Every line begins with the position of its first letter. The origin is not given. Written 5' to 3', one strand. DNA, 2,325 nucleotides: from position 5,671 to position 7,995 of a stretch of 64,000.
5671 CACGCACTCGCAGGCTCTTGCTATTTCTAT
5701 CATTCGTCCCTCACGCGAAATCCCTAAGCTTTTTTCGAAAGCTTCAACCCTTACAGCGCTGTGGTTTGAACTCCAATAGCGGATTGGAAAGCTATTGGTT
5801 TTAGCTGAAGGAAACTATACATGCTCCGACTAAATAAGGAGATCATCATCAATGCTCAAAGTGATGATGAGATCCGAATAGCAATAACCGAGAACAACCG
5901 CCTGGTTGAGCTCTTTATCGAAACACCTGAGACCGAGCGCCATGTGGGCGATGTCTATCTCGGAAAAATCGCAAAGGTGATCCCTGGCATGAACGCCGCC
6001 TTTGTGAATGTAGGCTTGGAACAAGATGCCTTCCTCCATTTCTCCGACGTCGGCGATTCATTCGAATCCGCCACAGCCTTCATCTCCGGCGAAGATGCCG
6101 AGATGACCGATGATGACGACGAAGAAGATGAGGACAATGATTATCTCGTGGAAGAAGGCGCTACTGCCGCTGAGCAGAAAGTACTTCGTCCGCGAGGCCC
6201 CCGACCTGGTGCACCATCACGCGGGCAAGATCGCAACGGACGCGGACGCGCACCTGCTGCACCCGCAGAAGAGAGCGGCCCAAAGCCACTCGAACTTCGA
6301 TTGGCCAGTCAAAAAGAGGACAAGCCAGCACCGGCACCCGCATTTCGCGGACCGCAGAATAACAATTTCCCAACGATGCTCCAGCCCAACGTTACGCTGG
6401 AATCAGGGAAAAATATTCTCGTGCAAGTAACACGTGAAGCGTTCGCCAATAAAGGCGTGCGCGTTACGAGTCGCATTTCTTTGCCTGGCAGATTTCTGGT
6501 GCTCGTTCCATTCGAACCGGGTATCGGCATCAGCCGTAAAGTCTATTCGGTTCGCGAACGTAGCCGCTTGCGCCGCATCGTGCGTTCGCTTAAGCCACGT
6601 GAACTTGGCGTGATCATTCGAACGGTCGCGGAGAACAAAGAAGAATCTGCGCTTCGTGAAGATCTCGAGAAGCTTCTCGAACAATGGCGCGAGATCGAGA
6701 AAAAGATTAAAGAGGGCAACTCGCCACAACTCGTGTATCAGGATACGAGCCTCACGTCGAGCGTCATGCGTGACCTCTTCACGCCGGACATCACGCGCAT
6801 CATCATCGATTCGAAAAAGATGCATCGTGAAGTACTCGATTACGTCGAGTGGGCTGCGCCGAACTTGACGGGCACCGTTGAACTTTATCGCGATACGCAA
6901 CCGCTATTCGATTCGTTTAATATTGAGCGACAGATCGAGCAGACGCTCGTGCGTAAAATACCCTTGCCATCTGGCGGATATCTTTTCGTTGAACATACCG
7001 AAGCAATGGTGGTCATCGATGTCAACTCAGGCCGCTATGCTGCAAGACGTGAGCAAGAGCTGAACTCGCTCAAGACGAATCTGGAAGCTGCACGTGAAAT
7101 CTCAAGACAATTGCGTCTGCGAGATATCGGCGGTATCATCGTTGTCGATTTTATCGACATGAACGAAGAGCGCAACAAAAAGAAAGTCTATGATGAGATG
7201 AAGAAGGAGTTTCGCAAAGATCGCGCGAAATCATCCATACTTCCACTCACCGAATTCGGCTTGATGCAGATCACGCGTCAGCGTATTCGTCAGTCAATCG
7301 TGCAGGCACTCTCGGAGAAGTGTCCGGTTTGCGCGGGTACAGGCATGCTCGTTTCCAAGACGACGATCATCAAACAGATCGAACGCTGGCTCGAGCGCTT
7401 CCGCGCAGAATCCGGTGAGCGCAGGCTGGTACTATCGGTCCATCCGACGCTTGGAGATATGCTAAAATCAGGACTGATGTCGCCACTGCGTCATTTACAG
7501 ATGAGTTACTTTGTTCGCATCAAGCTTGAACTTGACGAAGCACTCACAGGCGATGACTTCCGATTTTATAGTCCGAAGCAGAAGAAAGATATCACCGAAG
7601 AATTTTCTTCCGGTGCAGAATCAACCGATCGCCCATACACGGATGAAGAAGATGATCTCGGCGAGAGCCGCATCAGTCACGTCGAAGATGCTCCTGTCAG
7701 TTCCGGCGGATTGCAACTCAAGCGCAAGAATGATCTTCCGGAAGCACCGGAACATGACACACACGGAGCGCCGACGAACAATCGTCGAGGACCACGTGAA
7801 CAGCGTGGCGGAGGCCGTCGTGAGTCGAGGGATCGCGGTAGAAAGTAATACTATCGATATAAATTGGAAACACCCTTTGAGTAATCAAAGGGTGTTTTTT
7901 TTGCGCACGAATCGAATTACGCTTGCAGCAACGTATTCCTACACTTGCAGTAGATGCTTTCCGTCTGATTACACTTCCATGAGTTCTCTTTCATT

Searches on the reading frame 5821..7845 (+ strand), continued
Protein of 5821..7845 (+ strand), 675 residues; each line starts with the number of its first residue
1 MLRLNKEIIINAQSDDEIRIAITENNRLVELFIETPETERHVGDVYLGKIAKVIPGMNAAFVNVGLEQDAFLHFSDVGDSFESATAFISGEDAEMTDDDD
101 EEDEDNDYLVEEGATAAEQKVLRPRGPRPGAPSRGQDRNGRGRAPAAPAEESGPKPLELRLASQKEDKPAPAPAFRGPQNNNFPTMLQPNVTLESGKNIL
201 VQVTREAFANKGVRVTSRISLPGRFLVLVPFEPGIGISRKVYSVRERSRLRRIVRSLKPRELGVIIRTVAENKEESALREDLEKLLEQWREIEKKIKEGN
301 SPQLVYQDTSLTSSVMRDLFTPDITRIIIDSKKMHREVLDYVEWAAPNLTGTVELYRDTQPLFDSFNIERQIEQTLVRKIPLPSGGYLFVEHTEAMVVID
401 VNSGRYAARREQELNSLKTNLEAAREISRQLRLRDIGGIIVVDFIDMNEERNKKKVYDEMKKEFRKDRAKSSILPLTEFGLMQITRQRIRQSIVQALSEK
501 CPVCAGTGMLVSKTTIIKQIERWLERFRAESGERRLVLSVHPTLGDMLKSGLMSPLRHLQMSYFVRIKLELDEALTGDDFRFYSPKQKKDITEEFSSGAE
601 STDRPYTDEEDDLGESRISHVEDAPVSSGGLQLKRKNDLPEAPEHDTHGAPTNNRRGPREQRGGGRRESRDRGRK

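Call 36: find_encoding_contigs(protein=P0006, flank=4000, max_places=1)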
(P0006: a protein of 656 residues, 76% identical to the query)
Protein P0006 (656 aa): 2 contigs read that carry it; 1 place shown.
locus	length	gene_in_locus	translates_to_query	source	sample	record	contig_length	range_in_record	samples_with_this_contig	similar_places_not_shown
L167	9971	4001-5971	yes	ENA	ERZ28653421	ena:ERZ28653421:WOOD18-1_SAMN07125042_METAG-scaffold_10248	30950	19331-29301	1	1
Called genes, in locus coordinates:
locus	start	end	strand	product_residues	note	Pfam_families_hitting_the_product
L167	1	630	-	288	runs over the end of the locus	PF14371:DUF4412 (weak)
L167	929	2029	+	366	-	PF00756:Esterase, PF00135:COesterase (faint), PF01738:DLH (weak), PF02230:Abhydrolase_2 (weak), PF10503:Esterase_PHB, PF00326:Peptidase_S9 (faint)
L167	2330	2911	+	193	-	PF08818:DUF1801, PF13376:OmdA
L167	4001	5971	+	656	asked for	PF10150:RNase_E_G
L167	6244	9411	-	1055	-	PF01433:Peptidase_M1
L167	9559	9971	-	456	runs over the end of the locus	PF00575:S1 (weak), PF24685:OB_RRP5_4th (faint), PF00575:S1, PF21710:Spt6_S1 (weak), PF23459:S1_RRP5 (weak), PF00575:S1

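Call 37: find_encoding_contigs(protein=P0028, flank=4000, max_places=1)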
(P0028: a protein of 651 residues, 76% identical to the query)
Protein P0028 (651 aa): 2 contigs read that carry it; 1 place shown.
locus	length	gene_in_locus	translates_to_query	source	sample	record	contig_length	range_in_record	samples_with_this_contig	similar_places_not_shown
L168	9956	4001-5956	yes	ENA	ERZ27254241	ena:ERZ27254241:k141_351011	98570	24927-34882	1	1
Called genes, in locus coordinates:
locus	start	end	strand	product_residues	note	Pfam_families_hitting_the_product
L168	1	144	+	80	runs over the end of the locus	PF04255:DUF433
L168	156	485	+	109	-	PF18478:PIN_10, PF18480:DUF5615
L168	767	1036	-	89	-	-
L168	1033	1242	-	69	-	-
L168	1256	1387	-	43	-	-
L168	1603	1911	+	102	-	PF04255:DUF433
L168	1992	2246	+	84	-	PF18480:DUF5615 (weak)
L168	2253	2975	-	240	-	PF01182:Glucosamine_iso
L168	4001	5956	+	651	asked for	PF10150:RNase_E_G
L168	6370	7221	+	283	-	PF02558:ApbA (weak), PF02737:3HCDH_N, PF03446:NAD_binding_2 (weak), PF03721:UDPG_MGDP_dh_N (weak), PF00725:3HCDH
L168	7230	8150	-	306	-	-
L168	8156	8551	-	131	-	PF23544:AtuA_ferredoxin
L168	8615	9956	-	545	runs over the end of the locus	PF07969:Amidohydro_3, PF01979:Amidohydro_1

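Call 38: find_encoding_contigs(protein=P0043, flank=4000, max_places=1)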
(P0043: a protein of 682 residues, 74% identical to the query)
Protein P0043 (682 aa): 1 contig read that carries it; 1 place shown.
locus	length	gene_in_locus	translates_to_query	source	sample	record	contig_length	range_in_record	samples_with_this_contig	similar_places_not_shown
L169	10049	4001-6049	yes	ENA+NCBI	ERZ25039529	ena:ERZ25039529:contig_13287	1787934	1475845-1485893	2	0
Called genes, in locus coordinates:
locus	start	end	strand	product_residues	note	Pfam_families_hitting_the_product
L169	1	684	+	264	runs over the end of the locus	PF01925:TauE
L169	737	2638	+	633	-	PF00005:ABC_tran, PF02463:SMC_N (faint), PF13555:AAA_29 (faint), PF20720:nSTAND3 (faint), PF12848:ABC_tran_Xtn, PF00005:ABC_tran, PF12848:ABC_tran_Xtn (weak), PF16326:ABC_tran_CTD, +2 more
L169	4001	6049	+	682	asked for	PF10150:RNase_E_G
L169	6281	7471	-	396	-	PF25852:DUF6242_C (faint), PF15902:Sortilin-Vps10 (faint), PF18962:Por_Secre_tail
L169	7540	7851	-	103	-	-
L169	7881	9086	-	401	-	PF15902:Sortilin-Vps10 (faint), PF18962:Por_Secre_tail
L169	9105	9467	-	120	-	-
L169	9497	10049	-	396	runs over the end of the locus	PF25852:DUF6242_C (faint), PF15902:Sortilin-Vps10 (faint), PF18962:Por_Secre_tail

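Call 54: find_encoding_contigs(protein=P0038, flank=3000, max_places=1)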
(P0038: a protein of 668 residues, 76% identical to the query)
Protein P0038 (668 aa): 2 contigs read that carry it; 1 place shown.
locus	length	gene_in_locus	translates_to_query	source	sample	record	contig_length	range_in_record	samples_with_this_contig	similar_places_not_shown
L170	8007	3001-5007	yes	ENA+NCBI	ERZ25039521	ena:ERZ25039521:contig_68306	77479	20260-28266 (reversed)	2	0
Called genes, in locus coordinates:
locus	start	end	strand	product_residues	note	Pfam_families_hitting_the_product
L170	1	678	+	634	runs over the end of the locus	PF00005:ABC_tran, PF02463:SMC_N (faint), PF13555:AAA_29 (faint), PF13166:AAA_13 (faint), PF13304:AAA_21 (faint), PF12848:ABC_tran_Xtn, PF00005:ABC_tran, PF16326:ABC_tran_CTD, +2 more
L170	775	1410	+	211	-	PF00578:AhpC-TSA, PF08534:Redoxin, PF10417:1-cysPrx_C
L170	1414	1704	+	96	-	-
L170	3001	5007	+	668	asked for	PF10150:RNase_E_G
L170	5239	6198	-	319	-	PF18962:Por_Secre_tail (weak)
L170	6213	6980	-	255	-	PF18962:Por_Secre_tail (weak)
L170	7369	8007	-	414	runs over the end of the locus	-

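Call 55: find_encoding_contigs(protein=P0050, flank=3000, max_places=1)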
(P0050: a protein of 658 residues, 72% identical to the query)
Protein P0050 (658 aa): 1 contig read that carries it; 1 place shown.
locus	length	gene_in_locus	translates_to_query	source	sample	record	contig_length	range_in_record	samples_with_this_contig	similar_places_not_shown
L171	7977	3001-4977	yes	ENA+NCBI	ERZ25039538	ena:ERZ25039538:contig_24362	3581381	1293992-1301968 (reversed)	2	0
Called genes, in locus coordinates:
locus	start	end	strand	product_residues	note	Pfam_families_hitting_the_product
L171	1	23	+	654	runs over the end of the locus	PF13860:FlgD_ig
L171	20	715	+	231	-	PF01182:Glucosamine_iso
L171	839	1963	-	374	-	-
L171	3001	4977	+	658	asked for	PF20833:RNase_E_G_Thio (faint), PF10150:RNase_E_G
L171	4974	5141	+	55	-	-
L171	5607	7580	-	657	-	PF18962:Por_Secre_tail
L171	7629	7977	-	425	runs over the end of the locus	PF00289:Biotin_carb_N, PF02786:CPSase_L_D2, PF02222:ATP-grasp, PF07478:Dala_Dala_lig_C, PF02785:Biotin_carb_C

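Call 56: find_encoding_contigs(protein=P0081, flank=3000, max_places=1)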
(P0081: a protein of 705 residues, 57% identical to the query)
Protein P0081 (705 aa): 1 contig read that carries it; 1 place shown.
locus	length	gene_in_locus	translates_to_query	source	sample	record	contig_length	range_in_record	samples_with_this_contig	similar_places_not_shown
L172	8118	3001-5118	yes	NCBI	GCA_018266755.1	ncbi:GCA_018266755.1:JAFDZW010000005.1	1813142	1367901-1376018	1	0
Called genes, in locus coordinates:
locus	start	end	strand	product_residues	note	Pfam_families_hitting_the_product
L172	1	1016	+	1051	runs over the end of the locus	PF00873:ACR_tran, PF03176:MMPL, PF02355:SecD_SecF_C (faint), PF03176:MMPL (weak)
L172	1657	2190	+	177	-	-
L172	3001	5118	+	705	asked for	PF10150:RNase_E_G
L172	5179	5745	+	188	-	-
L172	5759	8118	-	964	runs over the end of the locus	PF17874:TPR_MalT (faint), PF00515:TPR_1 (faint), PF13424:TPR_12 (faint), PF00512:HisKA, PF02518:HATPase_c, PF00072:Response_reg, PF01627:Hpt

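Call 71: search_protein_families(library=pfam, max_evalue=1, proteins=[L163:4428-4796:+, L166:550-912:+, L164:4494-4862:+, L001:5611-5874:+, L169:3551-3862:+, L171:2518-2865:+, L167:3419-3841:+, L168:3430-3858:+, L172:2624-2875:+])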
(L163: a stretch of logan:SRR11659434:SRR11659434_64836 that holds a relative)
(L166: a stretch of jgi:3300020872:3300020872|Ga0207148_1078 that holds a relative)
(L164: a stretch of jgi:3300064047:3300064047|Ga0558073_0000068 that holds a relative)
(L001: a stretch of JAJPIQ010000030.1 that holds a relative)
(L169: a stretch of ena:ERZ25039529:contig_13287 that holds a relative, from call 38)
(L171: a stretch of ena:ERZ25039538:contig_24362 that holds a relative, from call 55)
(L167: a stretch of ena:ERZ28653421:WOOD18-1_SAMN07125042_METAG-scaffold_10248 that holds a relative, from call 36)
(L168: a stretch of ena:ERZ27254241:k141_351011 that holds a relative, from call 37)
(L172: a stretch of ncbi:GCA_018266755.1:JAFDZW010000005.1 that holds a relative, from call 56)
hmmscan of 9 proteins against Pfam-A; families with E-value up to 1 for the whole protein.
L163:4428-4796:+ (123 aa): 0 families

L166:550-912:+ (121 aa): 0 families

L164:4494-4862:+ (123 aa): 1 family
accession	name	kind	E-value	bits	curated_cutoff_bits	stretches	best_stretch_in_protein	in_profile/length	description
PF22098.1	DUF6942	-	0.29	11.6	27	1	53-79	26-52/161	Family of unknown function (DUF6942)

L001:5611-5874:+ (88 aa): 0 families

L169:3551-3862:+ (104 aa): 0 families

L171:2518-2865:+ (116 aa): 0 families

L167:3419-3841:+ (141 aa): 0 families

L168:3430-3858:+ (143 aa): 0 families

L172:2624-2875:+ (84 aa): 1 family
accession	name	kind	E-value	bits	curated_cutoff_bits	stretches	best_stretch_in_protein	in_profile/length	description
PF19451.5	DUF5989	-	0.13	12.8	27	1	2-28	17-43/49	Family of unknown function (DUF5989)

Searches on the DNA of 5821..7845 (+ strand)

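Call 12: search_rna_families(sources=[L001, L002, L003, L005, L006, L007, L009, L011, L012, L014, L015, L008], threshold=gathering)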
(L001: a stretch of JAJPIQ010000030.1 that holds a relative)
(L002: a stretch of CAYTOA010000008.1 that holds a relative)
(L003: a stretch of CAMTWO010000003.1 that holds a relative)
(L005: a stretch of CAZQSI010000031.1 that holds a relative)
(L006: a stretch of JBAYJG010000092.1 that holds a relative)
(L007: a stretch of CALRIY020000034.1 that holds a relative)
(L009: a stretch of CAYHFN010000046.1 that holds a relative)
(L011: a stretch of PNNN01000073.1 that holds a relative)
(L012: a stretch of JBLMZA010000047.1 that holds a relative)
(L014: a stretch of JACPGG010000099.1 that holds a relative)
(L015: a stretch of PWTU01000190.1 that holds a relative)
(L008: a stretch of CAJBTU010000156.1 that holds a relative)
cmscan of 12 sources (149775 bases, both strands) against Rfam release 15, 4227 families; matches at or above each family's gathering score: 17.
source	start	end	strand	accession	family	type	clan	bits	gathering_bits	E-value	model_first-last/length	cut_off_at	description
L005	1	626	+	RF02541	LSU_rRNA_bacteria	Gene; rRNA;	CL00112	686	50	3.2e-222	2301-2925/2925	5'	Bacterial large subunit ribosomal RNA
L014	1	388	+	RF02541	LSU_rRNA_bacteria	Gene; rRNA;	CL00112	412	50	1.7e-131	2537-2925/2925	5'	Bacterial large subunit ribosomal RNA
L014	472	588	+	RF00001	5S_rRNA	Gene; rRNA;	CL00113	101.6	38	1e-20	1-120/120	no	5S ribosomal RNA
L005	707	823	+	RF00001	5S_rRNA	Gene; rRNA;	CL00113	93.2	38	1.7e-18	1-120/120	no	5S ribosomal RNA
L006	2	118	+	RF00001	5S_rRNA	Gene; rRNA;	CL00113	92.9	38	2.1e-18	1-120/120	no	5S ribosomal RNA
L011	2526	2626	+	RF00169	Bacteria_small_SRP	Gene;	CL00003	74.6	40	2e-14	1-97/97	no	Bacterial small signal recognition particle RNA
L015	5603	5702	+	RF00169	Bacteria_small_SRP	Gene;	CL00003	73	40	5.6e-14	1-97/97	no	Bacterial small signal recognition particle RNA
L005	4136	4233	+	RF00169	Bacteria_small_SRP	Gene;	CL00003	68.4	40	1.1e-12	1-97/97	no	Bacterial small signal recognition particle RNA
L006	3544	3641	+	RF00169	Bacteria_small_SRP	Gene;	CL00003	68.3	40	1.1e-12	1-97/97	no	Bacterial small signal recognition particle RNA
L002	5025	5097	+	RF00005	tRNA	Gene; tRNA;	CL00001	66.4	29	7e-12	1-71/71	no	tRNA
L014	3778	3851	+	RF00005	tRNA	Gene; tRNA;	CL00001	65.6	29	1.2e-11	1-71/71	no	tRNA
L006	3386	3459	+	RF00005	tRNA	Gene; tRNA;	CL00001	64.3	29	2.7e-11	1-71/71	no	tRNA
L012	5562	5635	+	RF00005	tRNA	Gene; tRNA;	CL00001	64.3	29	2.7e-11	1-71/71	no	tRNA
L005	3978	4051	+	RF00005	tRNA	Gene; tRNA;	CL00001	63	29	6.1e-11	1-71/71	no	tRNA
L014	3925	4022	+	RF00169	Bacteria_small_SRP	Gene;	CL00003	62.9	40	3.8e-11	1-97/97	no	Bacterial small signal recognition particle RNA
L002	5175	5272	+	RF00169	Bacteria_small_SRP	Gene;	CL00003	55.1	40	5.8e-09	1-97/97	no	Bacterial small signal recognition particle RNA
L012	5651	5748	+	RF00169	Bacteria_small_SRP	Gene;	CL00003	55.1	40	5.8e-09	1-97/97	no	Bacterial small signal recognition particle RNA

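Call 33: search_rna_families(sources=[L163, L164, L166, L161], threshold=gathering)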
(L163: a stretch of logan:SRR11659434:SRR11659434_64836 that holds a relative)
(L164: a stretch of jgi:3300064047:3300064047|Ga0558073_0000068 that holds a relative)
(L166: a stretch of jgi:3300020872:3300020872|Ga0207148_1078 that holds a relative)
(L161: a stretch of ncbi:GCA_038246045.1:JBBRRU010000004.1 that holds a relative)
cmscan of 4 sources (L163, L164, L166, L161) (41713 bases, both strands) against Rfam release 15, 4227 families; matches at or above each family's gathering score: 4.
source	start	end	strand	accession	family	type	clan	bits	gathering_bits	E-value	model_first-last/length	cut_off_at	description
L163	3861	3959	+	RF00169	Bacteria_small_SRP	Gene;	CL00003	64.4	40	4e-12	1-97/97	no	Bacterial small signal recognition particle RNA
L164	160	258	+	RF00169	Bacteria_small_SRP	Gene;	CL00003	62.2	40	1.7e-11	1-97/97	no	Bacterial small signal recognition particle RNA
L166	46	144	+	RF00169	Bacteria_small_SRP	Gene;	CL00003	61.5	40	2.7e-11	1-97/97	no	Bacterial small signal recognition particle RNA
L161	4560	4659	+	RF00169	Bacteria_small_SRP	Gene;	CL00003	60.6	40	4.9e-11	1-97/97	no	Bacterial small signal recognition particle RNA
